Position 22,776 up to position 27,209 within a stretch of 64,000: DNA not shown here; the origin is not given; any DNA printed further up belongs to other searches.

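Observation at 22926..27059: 1377-aa secreted protein: M14 carboxypeptidase module at the end of about 1000 aa of unassigned sequence with thrombospondin-type-3-like Ca loops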

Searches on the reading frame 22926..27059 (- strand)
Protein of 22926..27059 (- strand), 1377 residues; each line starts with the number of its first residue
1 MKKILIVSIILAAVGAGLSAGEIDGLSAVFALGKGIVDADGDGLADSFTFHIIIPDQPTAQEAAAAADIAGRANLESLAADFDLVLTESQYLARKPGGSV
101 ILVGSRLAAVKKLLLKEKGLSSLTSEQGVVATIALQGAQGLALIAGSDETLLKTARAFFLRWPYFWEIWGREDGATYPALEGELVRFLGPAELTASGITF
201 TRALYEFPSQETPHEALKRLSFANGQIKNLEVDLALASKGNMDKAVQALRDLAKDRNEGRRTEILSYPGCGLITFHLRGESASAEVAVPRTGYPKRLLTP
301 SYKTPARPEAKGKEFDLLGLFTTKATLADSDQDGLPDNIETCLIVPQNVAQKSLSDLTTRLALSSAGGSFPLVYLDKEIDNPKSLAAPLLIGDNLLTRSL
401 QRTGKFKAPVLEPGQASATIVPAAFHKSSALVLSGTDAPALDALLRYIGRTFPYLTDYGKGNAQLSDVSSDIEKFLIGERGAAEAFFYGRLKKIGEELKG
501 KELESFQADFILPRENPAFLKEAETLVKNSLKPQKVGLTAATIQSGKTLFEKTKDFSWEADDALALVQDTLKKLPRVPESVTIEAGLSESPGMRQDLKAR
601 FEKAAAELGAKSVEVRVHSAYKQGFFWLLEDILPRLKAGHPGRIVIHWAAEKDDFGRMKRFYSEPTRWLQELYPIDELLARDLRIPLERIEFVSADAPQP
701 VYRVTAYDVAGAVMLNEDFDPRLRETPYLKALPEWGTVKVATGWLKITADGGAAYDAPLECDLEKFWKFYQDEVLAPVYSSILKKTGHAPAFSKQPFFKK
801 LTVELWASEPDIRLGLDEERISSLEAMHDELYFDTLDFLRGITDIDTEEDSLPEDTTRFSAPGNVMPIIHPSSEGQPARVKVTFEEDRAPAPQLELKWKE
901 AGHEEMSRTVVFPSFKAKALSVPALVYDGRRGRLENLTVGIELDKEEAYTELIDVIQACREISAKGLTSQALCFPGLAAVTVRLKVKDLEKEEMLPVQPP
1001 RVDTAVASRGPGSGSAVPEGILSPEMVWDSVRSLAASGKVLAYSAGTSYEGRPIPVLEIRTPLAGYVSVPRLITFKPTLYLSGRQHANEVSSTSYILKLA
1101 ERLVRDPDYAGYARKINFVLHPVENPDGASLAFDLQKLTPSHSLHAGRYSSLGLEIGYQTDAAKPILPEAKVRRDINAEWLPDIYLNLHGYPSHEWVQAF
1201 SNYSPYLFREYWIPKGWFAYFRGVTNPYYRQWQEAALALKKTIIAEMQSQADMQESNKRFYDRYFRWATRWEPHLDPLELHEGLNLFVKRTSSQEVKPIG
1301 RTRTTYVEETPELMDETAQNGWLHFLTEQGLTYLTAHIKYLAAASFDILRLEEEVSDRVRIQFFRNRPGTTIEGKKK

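Call 5: search_protein_families(library=pfam, proteins=[window:22926-27059:-], max_evalue=1)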
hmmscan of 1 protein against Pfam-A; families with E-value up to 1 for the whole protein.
window:22926-27059:- (1377 aa): 1 family
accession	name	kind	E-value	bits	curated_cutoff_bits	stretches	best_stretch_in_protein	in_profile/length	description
PF00246.29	Peptidase_M14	-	1.5e-13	51.5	21.6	1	1042-1134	18-108/286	Zinc carboxypeptidase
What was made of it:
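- On Peptidase family M14 (Pfam PF00246): Only profile positions 18-108 of 286 are covered (call 5).
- On S_layer_C / archaeal S-layer proteins (PF05124): This copy is itself below the Pfam reporting level (call 5).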

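Call 6: search_protein_families(library=ncbifam, proteins=[window:22926-27059:-], max_evalue=1)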
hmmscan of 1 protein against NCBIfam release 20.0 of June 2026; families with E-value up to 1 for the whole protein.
window:22926-27059:- (1377 aa): 1 family
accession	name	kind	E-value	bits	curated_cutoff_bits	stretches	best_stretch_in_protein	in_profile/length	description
NF047639.1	throspo3_MtsD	equivalog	0.22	9.6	800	0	322-341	475-494/651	cell-cell cohesion protein MtsD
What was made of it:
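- On Thrombospondin type-3 repeats (PF02412): NCBIfam throspo3_MtsD scores only 9.6 bits against a cut-off of 800 (call 6).
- Checked: Pfam PF00246 matches aa 1042-1134 (E 1.5e-13, 51.5 bits against a cut-off of 21.6), and nothing else in Pfam or NCBIfam matches this copy (calls 5, 6).
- Tried and rejected: Rejected (calls 5, 6).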

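Call 7: find_homologous_proteins(query=window:22926-27059:-)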
Query window:22926-27059:- (1377 aa): 285 proteins with E <= 0.001 among 8000 candidates; the best 120 are listed.
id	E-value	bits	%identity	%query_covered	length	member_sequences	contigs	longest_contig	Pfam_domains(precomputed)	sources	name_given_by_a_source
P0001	0.0e+0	3114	100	100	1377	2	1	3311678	PF00246.30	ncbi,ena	-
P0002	0.0e+0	2262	71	100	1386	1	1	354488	PF00246.30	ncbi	-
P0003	0.0e+0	2249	71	100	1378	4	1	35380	PF00246.30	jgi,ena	-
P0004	0.0e+0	2214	70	100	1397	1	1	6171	PF00246.30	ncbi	-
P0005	0.0e+0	2208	70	100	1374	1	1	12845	PF00246.30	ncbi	-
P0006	0.0e+0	2195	70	100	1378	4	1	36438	PF00246.30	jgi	jgi:hypothetical protein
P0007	0.0e+0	2169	69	99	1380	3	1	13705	PF00246.30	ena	-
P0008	0.0e+0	2125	68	99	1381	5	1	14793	PF00246.30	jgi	jgi:hypothetical protein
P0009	0.0e+0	1729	74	73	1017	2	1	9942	PF00246.30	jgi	jgi:hypothetical protein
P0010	0.0e+0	1633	54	98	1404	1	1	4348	PF00246.30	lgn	-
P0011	0.0e+0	1626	53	100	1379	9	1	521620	PF00246.30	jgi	jgi:hypothetical protein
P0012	0.0e+0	1621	53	98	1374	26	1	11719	PF00246.30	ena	-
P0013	0.0e+0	1618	52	99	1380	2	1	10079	PF00246.30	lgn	-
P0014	0.0e+0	1616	52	99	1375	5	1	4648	PF00246.30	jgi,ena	-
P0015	0.0e+0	1614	52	98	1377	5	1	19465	PF00246.30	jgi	jgi:hypothetical protein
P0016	0.0e+0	1609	53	98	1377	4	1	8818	PF00246.30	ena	-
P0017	0.0e+0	1605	52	98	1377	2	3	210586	PF00246.30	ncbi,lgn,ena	-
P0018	0.0e+0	1603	52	100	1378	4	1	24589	PF00246.30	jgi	-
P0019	0.0e+0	1602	52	98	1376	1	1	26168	PF00246.30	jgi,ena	-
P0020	0.0e+0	1594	53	99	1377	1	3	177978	PF00246.30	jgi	jgi:hypothetical protein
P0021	0.0e+0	1587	53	99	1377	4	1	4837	PF00246.30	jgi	-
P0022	0.0e+0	1586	52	99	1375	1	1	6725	PF00246.30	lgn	-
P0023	0.0e+0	1584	52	99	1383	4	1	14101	PF00246.30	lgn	-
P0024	0.0e+0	1582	52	98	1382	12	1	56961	PF00246.30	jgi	-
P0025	0.0e+0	1580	52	100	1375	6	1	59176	PF00246.30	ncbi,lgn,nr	ncbi:MAG: M14 family metallopeptidase [Candidatus Aminicenantes bacterium]|nr:M14 family metallopept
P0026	0.0e+0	1576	51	99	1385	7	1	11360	PF00246.30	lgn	-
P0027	0.0e+0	1575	52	99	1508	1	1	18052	PF00246.30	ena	-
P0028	0.0e+0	1574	52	98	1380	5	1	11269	PF00246.30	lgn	-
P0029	0.0e+0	1572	53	97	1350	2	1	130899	PF00246.30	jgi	jgi:hypothetical protein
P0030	0.0e+0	1571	51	100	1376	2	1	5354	PF00246.30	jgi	-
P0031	0.0e+0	1569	51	99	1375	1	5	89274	PF00246.30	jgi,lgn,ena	-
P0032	0.0e+0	1568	51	99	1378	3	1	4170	PF00246.30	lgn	-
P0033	0.0e+0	1563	51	98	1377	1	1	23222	PF00246.30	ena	-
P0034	0.0e+0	1563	52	99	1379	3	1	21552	PF00246.30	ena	-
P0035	0.0e+0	1562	52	99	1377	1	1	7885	PF00246.30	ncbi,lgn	-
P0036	0.0e+0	1562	51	100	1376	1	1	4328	PF00246.30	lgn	-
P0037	0.0e+0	1559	51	100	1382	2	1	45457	PF00246.30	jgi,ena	-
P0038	0.0e+0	1559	51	100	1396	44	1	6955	PF00246.30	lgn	-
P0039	0.0e+0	1559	52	98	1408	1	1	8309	PF00246.30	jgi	jgi:hypothetical protein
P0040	0.0e+0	1558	50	100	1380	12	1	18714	PF00246.30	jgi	jgi:hypothetical protein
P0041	0.0e+0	1552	51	98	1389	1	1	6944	PF00246.30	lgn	-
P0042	0.0e+0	1550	51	98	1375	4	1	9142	PF00246.30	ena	-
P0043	0.0e+0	1549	51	100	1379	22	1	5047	PF00246.30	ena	-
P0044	0.0e+0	1547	51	99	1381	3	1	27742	PF00246.30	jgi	jgi:hypothetical protein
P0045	0.0e+0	1547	51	98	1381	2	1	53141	PF00246.30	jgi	jgi:hypothetical protein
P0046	0.0e+0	1546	51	98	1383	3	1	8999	PF00246.30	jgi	jgi:hypothetical protein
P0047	0.0e+0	1545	52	98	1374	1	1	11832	PF00246.30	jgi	jgi:hypothetical protein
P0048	0.0e+0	1544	51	99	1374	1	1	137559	PF00246.30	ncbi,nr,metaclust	ncbi:MAG: hypothetical protein A2W03_10850 [Candidatus Aminicenantes bacterium RBG_16_63_16]|nr:MAG:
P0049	0.0e+0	1543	52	100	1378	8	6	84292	PF00246.30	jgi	jgi:hypothetical protein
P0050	0.0e+0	1542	52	98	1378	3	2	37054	PF00246.30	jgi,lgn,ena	jgi:hypothetical protein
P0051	0.0e+0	1542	50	99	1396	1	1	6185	PF00246.30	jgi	jgi:hypothetical protein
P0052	0.0e+0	1541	51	99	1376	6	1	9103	PF00246.30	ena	-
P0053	0.0e+0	1540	52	97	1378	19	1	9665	PF00246.30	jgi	-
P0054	0.0e+0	1538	52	98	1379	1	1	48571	PF00246.30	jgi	jgi:hypothetical protein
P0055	0.0e+0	1537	52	98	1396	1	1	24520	PF00246.30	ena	-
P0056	0.0e+0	1537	51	100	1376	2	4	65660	PF00246.30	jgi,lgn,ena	-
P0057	0.0e+0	1536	52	98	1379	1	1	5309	PF00246.30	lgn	-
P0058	0.0e+0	1536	50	99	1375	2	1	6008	PF00246.30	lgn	-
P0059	0.0e+0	1535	51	98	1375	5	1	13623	PF00246.30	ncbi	-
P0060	0.0e+0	1535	52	100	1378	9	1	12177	PF00246.30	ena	-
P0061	0.0e+0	1535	49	99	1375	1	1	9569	PF00246.30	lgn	-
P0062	0.0e+0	1533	52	100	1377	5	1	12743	PF00246.30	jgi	jgi:hypothetical protein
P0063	0.0e+0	1533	52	98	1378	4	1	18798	PF00246.30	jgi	jgi:hypothetical protein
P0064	0.0e+0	1533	51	98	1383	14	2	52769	PF00246.30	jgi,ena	jgi:hypothetical protein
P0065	0.0e+0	1532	51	98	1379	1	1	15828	PF00246.30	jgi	jgi:hypothetical protein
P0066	0.0e+0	1531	52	99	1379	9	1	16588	PF00246.30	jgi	jgi:hypothetical protein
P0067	0.0e+0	1528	52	98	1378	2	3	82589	PF00246.30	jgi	jgi:hypothetical protein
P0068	0.0e+0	1528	51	98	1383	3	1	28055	PF00246.30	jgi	jgi:hypothetical protein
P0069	0.0e+0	1525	50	99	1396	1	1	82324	PF00246.30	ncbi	-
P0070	0.0e+0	1525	50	99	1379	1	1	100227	PF00246.30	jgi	jgi:hypothetical protein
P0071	0.0e+0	1524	49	99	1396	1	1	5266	PF00246.30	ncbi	-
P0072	0.0e+0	1524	49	99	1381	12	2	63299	PF00246.30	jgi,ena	-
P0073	0.0e+0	1523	50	99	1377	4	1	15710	PF00246.30,PF05124.18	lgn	-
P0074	0.0e+0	1521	50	98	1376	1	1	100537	PF00246.30,PF05124.18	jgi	jgi:hypothetical protein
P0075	0.0e+0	1521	51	98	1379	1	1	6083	PF00246.30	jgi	-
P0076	0.0e+0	1519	50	99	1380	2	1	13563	PF00246.30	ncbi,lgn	ncbi:MAG: M14 family metallopeptidase [Candidatus Aminicenantes bacterium]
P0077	0.0e+0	1519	50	100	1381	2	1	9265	PF00246.30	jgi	jgi:hypothetical protein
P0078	0.0e+0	1515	50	100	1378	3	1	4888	PF00246.30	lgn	-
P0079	0.0e+0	1515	51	98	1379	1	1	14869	PF00246.30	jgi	jgi:hypothetical protein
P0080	0.0e+0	1514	52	98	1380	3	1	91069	PF00246.30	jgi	jgi:hypothetical protein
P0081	0.0e+0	1511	50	99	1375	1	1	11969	PF00246.30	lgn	-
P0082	0.0e+0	1511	51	100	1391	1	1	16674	PF00246.30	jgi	jgi:hypothetical protein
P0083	0.0e+0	1510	50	100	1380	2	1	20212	PF00246.30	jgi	jgi:hypothetical protein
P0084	0.0e+0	1509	51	100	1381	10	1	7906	PF00246.30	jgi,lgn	jgi:hypothetical protein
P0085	0.0e+0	1508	51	100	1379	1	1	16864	PF00246.30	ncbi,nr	ncbi:MAG: M14 family metallopeptidase [Candidatus Aminicenantes bacterium]|nr:M14 family metallopept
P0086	0.0e+0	1506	49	99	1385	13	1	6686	PF00246.30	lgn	-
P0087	0.0e+0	1506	48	100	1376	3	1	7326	PF00246.30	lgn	-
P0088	0.0e+0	1505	51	98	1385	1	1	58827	PF00246.30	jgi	jgi:hypothetical protein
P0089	0.0e+0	1504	50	100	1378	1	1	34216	PF00246.30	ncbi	-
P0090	0.0e+0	1503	49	98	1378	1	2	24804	PF00246.30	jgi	jgi:hypothetical protein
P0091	0.0e+0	1503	50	99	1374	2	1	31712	PF00246.30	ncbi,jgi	jgi:hypothetical protein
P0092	0.0e+0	1501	50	98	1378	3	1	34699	PF00246.30,PF05124.18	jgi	jgi:hypothetical protein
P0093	0.0e+0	1500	50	99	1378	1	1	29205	PF00246.30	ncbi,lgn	-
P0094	0.0e+0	1499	51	99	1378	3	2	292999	PF00246.30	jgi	jgi:hypothetical protein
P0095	0.0e+0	1498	51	99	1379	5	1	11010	PF00246.30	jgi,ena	-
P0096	0.0e+0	1498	51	98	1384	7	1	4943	PF00246.30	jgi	-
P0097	0.0e+0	1494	50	100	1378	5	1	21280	PF00246.30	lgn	-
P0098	0.0e+0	1494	49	99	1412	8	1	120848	PF00246.30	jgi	-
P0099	0.0e+0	1493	50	99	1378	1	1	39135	PF00246.30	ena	-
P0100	0.0e+0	1493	50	99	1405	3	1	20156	PF00246.30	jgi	-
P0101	0.0e+0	1492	49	98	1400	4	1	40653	PF00246.30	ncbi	-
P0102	0.0e+0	1492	49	100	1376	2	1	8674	PF00246.30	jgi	jgi:hypothetical protein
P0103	0.0e+0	1489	51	98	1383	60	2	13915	PF00246.30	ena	-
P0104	0.0e+0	1488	50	99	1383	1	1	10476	PF00246.30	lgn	-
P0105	0.0e+0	1487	48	99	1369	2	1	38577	PF00246.30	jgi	jgi:hypothetical protein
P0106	0.0e+0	1486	50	99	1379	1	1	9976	PF00246.30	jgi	jgi:hypothetical protein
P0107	0.0e+0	1485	52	91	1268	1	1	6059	PF00246.30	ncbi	-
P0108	0.0e+0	1483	50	99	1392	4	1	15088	PF00246.30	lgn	-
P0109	0.0e+0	1483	50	99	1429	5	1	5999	PF00246.30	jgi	jgi:hypothetical protein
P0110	0.0e+0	1481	49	99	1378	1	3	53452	PF00246.30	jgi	jgi:hypothetical protein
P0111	0.0e+0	1478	51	98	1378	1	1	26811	PF00246.30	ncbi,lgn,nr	ncbi:MAG: hypothetical protein JW843_11380 [Candidatus Aminicenantes bacterium]|nr:hypothetical prot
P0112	0.0e+0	1478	49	98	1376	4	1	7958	PF00246.30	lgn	-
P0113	0.0e+0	1478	50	99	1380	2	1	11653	PF00246.30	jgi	jgi:hypothetical protein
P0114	0.0e+0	1478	50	100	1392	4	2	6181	PF00246.30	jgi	jgi:hypothetical protein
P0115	0.0e+0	1477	50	98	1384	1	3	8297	PF00246.30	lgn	-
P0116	0.0e+0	1477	50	99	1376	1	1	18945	PF00246.30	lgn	-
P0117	0.0e+0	1477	49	99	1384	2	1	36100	PF00246.30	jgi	jgi:hypothetical protein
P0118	0.0e+0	1477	50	99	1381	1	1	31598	PF00246.30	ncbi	-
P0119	0.0e+0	1476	51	99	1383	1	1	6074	PF00246.30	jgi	-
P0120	0.0e+0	1476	49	100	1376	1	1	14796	PF00246.30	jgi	jgi:hypothetical protein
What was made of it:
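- Checked: More than 120 full-length homologues of 48-71 % identity exist (call 7), so this is a real gene.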
